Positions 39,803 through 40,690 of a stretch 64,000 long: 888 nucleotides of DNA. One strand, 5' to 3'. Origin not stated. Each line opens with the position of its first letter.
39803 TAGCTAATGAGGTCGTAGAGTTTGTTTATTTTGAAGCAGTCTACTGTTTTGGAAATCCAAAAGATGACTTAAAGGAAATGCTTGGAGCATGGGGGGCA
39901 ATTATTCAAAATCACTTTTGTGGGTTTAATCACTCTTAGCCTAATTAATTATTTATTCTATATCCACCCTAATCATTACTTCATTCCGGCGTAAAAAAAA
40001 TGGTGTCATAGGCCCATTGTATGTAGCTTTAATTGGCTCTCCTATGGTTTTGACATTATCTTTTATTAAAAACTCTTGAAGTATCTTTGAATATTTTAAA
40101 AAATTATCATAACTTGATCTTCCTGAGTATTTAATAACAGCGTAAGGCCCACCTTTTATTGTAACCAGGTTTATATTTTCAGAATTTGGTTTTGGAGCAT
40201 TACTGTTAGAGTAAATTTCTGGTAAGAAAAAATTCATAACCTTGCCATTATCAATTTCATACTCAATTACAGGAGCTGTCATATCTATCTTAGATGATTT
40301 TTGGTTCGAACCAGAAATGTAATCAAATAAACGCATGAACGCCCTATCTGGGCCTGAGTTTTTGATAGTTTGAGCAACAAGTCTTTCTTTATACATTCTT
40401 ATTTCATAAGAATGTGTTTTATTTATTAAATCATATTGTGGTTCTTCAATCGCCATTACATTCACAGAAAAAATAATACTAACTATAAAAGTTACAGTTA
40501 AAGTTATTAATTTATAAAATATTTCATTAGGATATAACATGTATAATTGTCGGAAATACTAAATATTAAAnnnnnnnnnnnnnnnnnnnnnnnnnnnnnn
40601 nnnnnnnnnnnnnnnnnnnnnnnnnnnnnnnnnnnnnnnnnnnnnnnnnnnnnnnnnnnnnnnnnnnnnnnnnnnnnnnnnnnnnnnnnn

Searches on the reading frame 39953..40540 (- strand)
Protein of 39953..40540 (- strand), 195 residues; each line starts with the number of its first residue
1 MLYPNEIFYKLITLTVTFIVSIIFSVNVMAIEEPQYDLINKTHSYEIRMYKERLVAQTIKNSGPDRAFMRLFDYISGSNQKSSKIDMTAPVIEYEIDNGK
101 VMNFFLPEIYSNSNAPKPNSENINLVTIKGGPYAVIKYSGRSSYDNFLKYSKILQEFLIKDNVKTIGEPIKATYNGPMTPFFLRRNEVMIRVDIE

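Call 73: search_protein_families(library=pfam, proteins=[window:39953-40540:-], max_evalue=0.01)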
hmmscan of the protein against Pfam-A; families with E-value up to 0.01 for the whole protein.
window:39953-40540:- (195 aa): 2 families
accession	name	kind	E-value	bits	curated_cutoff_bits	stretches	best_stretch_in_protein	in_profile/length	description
PF04832.17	SOUL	-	5.9e-40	137.6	27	1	31-190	1-172/173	SOUL heme-binding protein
PF06445.20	GyrI-like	-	0.0041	17.8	26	1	115-173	76-133/155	GyrI-like small molecule binding domain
